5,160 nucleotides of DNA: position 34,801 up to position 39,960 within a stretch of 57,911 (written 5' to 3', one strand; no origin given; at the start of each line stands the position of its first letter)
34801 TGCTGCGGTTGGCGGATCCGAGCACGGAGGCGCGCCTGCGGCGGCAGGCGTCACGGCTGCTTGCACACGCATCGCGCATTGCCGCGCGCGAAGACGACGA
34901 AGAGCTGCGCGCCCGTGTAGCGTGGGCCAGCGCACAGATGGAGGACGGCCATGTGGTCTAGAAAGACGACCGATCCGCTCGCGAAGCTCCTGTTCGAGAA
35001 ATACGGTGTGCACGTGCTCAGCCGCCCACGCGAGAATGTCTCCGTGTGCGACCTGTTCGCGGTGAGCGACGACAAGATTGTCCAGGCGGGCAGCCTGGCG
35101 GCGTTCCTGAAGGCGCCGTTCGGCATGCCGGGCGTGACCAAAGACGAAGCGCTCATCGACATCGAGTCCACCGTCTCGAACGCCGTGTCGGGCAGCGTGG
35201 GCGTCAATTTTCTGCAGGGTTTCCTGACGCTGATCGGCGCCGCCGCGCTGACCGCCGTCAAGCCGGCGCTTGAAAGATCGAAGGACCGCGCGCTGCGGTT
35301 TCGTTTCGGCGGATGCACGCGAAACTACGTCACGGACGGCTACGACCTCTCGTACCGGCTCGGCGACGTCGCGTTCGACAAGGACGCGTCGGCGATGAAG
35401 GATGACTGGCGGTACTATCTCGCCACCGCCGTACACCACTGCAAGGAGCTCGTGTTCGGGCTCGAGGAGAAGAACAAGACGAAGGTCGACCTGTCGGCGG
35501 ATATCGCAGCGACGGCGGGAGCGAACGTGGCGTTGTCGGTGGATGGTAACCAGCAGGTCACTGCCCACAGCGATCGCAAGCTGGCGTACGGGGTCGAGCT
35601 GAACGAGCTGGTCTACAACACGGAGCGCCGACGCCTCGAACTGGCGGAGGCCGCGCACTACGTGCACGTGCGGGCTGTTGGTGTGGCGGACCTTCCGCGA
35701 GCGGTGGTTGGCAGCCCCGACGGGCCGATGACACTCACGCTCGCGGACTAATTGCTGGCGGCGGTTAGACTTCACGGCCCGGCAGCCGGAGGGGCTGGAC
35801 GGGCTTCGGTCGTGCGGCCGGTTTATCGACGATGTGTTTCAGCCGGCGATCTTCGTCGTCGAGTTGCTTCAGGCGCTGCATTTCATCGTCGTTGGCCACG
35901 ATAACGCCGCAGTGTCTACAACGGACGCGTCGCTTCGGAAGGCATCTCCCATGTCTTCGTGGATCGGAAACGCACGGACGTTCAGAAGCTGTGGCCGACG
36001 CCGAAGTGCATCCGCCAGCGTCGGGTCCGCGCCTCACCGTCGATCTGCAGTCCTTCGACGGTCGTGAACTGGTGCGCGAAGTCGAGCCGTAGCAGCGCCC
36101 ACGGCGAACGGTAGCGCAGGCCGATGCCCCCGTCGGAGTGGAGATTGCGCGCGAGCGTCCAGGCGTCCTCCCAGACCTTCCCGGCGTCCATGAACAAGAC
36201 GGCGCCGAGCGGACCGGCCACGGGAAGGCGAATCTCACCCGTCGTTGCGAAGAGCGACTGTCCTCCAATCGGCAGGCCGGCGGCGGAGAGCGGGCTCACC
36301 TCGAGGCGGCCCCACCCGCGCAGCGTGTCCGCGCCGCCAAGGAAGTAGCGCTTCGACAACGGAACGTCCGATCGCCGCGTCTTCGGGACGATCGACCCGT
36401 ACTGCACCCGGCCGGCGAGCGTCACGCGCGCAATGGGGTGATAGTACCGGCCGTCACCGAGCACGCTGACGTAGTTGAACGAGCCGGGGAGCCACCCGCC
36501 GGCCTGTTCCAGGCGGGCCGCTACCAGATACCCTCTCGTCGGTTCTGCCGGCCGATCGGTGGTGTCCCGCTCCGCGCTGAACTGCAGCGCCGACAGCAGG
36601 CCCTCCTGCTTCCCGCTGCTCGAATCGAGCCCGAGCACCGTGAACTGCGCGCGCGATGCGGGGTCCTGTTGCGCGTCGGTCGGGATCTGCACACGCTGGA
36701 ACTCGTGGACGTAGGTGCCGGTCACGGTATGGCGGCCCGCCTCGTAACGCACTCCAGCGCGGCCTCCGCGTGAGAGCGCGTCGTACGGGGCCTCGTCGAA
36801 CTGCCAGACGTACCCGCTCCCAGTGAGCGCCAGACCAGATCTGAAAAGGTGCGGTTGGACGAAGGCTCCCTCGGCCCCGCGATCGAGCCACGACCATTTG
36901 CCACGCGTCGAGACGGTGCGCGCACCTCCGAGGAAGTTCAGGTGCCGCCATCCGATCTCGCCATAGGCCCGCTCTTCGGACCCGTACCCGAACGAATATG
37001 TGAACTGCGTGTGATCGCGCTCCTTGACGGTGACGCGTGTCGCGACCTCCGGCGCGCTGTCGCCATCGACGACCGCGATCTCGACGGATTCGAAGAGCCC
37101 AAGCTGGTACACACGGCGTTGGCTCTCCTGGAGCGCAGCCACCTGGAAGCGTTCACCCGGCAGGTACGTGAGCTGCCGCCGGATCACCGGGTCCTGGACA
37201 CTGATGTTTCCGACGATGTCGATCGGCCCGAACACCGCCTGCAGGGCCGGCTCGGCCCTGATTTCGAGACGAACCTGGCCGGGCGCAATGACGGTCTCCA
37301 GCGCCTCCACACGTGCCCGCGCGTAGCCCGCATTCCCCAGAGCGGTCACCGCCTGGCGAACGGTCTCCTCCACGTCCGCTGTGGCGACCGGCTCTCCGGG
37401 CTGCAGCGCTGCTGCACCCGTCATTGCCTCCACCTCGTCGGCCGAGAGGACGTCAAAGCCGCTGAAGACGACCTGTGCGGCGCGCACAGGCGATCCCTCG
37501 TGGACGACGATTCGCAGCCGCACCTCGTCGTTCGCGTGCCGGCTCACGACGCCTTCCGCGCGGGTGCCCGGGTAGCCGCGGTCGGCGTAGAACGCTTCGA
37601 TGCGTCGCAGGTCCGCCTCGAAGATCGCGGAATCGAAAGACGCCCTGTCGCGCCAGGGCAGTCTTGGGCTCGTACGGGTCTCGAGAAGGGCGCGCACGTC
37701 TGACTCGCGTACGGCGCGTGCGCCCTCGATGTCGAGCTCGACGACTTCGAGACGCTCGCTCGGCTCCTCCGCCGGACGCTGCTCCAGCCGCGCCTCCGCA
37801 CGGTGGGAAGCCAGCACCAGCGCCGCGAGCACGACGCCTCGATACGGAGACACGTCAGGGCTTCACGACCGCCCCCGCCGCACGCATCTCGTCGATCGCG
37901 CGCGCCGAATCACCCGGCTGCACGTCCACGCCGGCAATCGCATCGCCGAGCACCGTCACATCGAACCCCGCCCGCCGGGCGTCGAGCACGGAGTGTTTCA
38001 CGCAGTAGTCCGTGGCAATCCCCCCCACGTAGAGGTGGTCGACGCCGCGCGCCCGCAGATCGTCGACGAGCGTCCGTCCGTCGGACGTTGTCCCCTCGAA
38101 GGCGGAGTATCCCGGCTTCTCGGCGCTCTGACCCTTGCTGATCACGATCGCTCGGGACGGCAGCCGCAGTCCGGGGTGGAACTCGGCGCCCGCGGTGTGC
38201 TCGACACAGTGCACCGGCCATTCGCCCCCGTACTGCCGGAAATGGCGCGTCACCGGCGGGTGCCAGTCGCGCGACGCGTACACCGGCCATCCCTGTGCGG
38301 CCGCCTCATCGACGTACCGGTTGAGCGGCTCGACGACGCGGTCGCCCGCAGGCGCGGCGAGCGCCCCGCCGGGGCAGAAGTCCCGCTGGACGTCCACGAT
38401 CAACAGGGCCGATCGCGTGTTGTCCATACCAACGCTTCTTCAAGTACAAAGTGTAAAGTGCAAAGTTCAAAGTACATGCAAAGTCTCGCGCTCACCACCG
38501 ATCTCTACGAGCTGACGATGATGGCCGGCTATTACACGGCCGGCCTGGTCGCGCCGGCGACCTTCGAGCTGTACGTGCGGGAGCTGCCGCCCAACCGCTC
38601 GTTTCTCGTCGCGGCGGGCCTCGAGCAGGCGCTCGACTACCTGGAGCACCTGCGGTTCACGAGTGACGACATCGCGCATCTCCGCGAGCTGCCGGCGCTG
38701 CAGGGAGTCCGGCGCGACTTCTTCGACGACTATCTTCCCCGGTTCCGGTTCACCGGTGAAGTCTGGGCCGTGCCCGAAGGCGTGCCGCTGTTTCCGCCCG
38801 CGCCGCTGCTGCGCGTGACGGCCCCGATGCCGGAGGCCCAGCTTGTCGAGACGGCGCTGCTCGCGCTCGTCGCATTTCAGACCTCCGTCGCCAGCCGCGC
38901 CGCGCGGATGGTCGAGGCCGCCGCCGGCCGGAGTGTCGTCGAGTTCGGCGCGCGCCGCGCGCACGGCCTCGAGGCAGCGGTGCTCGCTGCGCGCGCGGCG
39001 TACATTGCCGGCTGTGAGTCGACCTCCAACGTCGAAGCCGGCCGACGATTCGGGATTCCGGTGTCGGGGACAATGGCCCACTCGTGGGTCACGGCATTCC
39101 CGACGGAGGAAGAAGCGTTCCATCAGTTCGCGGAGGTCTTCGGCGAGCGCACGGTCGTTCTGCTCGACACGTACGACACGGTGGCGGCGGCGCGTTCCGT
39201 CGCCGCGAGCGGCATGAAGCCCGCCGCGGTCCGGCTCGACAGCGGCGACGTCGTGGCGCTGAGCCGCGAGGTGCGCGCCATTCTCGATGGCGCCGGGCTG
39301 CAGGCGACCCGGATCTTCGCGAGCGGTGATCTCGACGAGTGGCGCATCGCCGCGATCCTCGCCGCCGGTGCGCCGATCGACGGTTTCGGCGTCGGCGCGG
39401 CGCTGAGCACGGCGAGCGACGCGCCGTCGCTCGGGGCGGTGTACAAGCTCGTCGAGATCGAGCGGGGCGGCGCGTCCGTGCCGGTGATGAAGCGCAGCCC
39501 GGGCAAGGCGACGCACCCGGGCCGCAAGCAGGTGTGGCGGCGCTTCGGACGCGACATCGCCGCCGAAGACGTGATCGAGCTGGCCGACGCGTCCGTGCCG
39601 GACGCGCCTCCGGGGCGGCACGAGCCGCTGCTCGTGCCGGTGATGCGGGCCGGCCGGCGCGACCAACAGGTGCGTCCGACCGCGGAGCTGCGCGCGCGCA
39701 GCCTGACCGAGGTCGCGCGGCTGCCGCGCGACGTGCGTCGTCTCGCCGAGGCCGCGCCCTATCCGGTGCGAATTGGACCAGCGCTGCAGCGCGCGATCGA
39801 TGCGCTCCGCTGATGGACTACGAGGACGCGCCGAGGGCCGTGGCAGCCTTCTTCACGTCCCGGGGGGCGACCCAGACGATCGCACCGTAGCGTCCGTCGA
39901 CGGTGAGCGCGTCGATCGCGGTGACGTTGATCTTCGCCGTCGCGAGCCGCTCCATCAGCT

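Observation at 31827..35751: TPR-CHAT protease translationally coupled to a gasdermin-like 266-aa protein: candidate pore-forming cell-death/defence module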

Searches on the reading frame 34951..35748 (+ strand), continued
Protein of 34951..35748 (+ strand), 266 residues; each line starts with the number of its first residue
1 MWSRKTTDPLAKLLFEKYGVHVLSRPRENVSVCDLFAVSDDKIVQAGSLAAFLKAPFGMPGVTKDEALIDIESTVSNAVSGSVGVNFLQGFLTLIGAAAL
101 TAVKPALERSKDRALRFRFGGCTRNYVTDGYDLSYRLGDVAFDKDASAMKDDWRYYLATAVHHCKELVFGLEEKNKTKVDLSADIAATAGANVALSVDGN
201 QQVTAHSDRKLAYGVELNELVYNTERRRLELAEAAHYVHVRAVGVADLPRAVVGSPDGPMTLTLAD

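Call 33: search_solved_structures(query=A1, max_evalue=10, show_alignments=5)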
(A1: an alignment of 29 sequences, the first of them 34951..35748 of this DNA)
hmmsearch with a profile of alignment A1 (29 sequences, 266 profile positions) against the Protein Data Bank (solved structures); distinct sequences matched with E-value up to 10: 8.
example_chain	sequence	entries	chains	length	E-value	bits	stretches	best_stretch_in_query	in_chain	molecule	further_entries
8sl0_A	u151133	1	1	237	1.1e-10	44.2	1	16-221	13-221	Gasdermin bGSDM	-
7n51_A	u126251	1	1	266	1.5e-10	43.8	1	16-221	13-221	Gasdermin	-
7n50_A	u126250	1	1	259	3.9e-05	26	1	3-224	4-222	Gasdermin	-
5t57_A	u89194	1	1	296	0.32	13.2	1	71-132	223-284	Semialdehyde dehydrogenase NAD-binding protein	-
9fo3_A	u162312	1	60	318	1.1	11.4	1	67-112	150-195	CAP255 gp140 SpyTag-SpyCatcher mi3,2-dehydro-3-deoxyphosphogluconate aldolase/4-hydroxy-2-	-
7b3y_B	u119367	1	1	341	1.2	11.3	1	67-112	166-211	Fibronectin binding protein,2-dehydro-3-deoxyphosphogluconate aldolase/4-hydroxy-2-oxoglut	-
9dnd_D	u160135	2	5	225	1.3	11.2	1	67-112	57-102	Pseudosymmetric protein nanocages GI4 A Chain | Pseudosymmetric protein nanocage GI9-F7 A chain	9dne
8jga_A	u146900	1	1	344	1.4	11.1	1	67-112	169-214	Peptidyl-prolyl cis-trans isomerase FKBP1A,2-dehydro-3-deoxyphosphogluconate aldolase/4-hy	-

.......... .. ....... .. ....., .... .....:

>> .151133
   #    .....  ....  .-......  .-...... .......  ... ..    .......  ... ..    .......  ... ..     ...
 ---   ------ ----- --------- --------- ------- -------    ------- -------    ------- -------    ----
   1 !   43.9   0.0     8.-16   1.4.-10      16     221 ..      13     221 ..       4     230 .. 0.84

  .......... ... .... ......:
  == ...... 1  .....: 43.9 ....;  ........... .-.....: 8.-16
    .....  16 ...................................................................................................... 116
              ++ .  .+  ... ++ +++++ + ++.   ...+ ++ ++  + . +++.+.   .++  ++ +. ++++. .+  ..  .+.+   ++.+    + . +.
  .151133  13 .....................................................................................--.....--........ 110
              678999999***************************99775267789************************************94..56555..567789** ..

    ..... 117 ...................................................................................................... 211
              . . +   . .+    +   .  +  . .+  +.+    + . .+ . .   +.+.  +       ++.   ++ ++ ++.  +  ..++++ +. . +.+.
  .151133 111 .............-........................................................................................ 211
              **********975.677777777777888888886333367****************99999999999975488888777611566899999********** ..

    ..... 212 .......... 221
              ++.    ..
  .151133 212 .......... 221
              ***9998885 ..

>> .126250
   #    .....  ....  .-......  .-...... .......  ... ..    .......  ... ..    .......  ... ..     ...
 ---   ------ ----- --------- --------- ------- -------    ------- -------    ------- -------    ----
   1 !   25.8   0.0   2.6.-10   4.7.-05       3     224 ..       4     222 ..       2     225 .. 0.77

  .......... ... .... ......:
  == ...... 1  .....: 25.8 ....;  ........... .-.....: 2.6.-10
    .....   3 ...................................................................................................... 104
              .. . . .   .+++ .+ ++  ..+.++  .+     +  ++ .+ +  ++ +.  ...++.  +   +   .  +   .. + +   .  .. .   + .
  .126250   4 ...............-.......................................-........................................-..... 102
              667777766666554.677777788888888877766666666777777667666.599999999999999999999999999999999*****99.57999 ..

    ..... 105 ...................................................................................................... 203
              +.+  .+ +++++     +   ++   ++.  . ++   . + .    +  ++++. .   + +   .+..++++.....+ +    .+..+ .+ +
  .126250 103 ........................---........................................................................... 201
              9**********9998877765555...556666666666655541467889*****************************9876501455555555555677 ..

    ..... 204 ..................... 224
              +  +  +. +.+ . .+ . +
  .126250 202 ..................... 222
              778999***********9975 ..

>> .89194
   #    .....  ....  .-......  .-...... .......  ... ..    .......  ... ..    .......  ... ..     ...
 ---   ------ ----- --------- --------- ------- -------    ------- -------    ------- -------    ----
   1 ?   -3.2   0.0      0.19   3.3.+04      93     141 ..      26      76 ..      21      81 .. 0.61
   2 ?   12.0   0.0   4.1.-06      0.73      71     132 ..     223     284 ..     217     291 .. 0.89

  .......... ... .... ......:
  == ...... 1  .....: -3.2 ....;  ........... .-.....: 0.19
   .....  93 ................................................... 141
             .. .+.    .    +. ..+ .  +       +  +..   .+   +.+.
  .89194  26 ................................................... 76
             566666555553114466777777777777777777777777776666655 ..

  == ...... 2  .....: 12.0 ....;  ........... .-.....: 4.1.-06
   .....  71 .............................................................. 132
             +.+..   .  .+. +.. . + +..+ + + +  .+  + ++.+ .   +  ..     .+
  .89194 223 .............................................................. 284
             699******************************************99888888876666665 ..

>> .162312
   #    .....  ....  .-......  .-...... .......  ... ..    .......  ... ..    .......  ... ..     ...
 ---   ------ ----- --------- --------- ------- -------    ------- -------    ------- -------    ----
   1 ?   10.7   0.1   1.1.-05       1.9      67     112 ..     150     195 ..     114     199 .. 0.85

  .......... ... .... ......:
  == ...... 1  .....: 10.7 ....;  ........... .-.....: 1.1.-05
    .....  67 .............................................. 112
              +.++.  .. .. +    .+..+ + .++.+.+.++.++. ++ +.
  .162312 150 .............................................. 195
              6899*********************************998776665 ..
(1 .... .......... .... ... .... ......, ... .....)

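Call 58: find_encoding_contigs(protein=P0002, flank=4000, max_places=1)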
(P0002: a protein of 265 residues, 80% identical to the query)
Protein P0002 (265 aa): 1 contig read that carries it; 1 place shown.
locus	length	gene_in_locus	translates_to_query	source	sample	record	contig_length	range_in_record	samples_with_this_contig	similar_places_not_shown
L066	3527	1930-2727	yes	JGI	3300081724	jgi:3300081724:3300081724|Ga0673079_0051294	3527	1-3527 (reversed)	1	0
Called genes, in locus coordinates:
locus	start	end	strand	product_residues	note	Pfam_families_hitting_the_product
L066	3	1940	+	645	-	?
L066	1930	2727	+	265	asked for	PF26164:Bact_GSDM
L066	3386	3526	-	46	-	?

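Call 70: search_protein_representatives(alignment_id=A1)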
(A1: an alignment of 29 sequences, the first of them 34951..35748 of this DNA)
Query: 29 sequences, 266 profile positions. Proteins with E-value up to 0.001 (for the whole library): 289; up to 1e-10: 156; up to 1e-30: 55. The best 150 are listed.
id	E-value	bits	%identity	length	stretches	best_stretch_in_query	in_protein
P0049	4.6e-118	409.4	-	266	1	1-266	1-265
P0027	2.7e-110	384.0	-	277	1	1-212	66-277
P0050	1.2e-88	313.0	-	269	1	1-264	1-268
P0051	5.4e-82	291.2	-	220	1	76-266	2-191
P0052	6.7e-69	248.3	-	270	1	1-264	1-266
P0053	9.4e-67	241.2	-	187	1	1-162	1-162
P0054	1.3e-63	230.9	-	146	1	1-146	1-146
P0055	1.8e-61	223.9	-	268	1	94-227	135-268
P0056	1.5e-56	207.8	-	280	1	1-264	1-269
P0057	2.9e-53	197.0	-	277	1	1-251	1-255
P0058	3.0e-50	187.1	-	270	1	1-261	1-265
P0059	2.4e-49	184.2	-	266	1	2-261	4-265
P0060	1.3e-45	171.9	-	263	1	2-259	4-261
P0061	6.9e-44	166.2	-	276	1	1-264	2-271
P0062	2.7e-43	164.3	-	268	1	2-244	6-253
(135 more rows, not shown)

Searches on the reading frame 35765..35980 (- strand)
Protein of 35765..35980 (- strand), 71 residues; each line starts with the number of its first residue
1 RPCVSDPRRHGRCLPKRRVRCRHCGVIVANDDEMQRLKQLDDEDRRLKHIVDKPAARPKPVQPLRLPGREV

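Call 45: search_protein_families(library=pfam, proteins=[window:35765-35980:-], max_evalue=10)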
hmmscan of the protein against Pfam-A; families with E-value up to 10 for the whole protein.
window:35765-35980:- (71 aa): 1 family
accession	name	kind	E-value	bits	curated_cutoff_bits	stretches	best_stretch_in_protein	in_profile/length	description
PF24463.1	DUF7577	-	0.059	13.4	28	1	18-26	2-10/27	Domain of unknown function (DUF7577)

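Call 60: search_dna_similar(query=window:35765-35980:-, collection=plasmids, mode=protein, max_evalue=1, max_rows=8)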
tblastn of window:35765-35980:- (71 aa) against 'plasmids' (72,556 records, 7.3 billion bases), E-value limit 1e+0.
Records with a match: 2; places in all: 3; records where one place covers at least 80% of the query: 0.
Best place of each record, by identity: 80-90% 1; <60% 1.
By first word of the organism name: Paracoccus 1; Roseibium 1.
By predicted mobility (MOB-suite, as given by PLSDB): non-mobilizable 2.
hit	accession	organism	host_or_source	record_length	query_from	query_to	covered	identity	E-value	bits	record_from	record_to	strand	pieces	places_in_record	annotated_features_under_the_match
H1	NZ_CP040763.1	Paracoccus liaowanqingii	Tibetan antelope,cell culture,feces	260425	20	51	45%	53.1%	9e-1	34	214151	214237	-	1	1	none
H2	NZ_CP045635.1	Roseibium aggregatum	-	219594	32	51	28%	80.0%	9e-1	34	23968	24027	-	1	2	none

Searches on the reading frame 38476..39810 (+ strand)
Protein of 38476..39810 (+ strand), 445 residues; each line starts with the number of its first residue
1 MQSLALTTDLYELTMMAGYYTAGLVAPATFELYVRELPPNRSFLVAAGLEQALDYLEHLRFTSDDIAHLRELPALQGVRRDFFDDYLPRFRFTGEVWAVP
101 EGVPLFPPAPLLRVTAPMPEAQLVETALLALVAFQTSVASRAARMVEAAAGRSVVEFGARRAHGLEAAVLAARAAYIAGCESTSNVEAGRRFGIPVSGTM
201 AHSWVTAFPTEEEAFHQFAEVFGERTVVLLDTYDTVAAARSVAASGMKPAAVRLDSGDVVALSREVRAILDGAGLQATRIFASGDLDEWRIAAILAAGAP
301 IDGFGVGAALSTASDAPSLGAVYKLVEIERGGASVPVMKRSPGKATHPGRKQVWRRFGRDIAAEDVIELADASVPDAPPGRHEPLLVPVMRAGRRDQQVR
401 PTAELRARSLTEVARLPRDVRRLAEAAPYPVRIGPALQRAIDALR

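Call 44: find_related_loci(query=window:38476-39810:+, collection=genome_contigs, flank=10000)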
Query seq(445 aa) (445 aa) in genome_contigs; peptide patterns used: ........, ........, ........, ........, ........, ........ (x = any residue, [..] = any of these).
397 stretches matched a pattern; 54 encode a relative of the query (tblastn E <= 1e-3); 54 distinct loci.
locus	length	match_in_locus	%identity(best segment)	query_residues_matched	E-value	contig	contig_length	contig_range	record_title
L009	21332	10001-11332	75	1-441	0e+0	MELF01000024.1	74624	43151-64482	MAG: Acidobacteria bacterium RIFCSPLOWO2_12_FULL_68_19 rifcsplowo2_12_scaffold_252, whole genome shotgun sequence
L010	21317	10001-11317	73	1-442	0e+0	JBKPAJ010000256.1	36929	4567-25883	MAG: Acidobacteriota bacterium isolate GB_HAYS_MAG_00008 GB_HAYS_000000117827, whole genome shotgun sequence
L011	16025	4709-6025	73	1-442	0e+0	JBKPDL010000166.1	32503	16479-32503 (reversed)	MAG: Acidobacteriota bacterium isolate GB_EKS_MAG_00025 GB_EKS_000001148670, whole genome shotgun sequence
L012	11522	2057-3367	79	10-445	0e+0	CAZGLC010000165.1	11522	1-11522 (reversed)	MAG TPA_asm: uncultured Bifidobacteriaceae bacterium isolate ERP125453_co2_124 genome assembly, contig: NODE_2395_length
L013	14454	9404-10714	72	1-442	0e+0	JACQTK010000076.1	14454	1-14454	MAG: Acidobacteria bacterium isolate NC_groundwater_1409_Ag_S-0.65um_68_39 S_p65_S5_coassembly_k141_1489442, whole genom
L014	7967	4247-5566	70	3-445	0e+0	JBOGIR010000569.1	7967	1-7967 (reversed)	MAG: Vicinamibacterales bacterium isolate M3-S_metawrap_bin.60 k127_427734, whole genome shotgun sequence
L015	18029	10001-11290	71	3-437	0e+0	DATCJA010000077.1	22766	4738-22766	MAG TPA_asm: Vicinamibacterales bacterium isolate SMAG_U7873 k141_2509362, whole genome shotgun sequence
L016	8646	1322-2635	69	1-442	0e+0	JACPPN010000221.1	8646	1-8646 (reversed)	MAG: Acidobacteria bacterium isolate NC_groundwater_628_Ag_B-0.1um_65_34 B_1_S1_Biohub_coassembly_k141_2972821, whole ge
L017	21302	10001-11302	68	5-442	0e+0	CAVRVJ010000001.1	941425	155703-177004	MAG: uncultured Acidobacteriota bacterium isolate MFD02199.bin.2.202 genome assembly, contig: contig_13463, whole genome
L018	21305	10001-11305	69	8-445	0e+0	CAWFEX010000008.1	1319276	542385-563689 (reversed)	MAG: uncultured Acidobacteriota bacterium isolate MFD05567.bin.1.209 genome assembly, contig: contig_26915, whole genome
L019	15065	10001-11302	72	1-437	0e+0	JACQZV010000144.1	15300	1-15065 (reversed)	MAG: Acidobacteria bacterium isolate NC_groundwater_1576_Pr3_B-0.1um_69_12 SR-2_scaffold_141_2796992, whole genome shotg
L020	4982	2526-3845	65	1-444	0e+0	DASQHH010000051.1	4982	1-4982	MAG TPA_asm: Vicinamibacterales bacterium isolate SMAG_U11828 k141_467240, whole genome shotgun sequence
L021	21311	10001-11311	68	1-441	6e-180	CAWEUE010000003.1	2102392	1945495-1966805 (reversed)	MAG: uncultured Acidobacteriota bacterium isolate MFD05684.bin.2.83 genome assembly, contig: contig_32025, whole genome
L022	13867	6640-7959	66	1-444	8e-179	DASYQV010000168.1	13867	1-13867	MAG TPA_asm: Vicinamibacterales bacterium isolate SMAG_U4494 k141_2140731, whole genome shotgun sequence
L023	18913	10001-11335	79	1-442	0e+0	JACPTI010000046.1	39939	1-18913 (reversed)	MAG: Acidobacteria bacterium isolate NC_groundwater_728_Ag_S-0.65um_67_11 S37_SO-6_scaffold_76921, whole genome shotgun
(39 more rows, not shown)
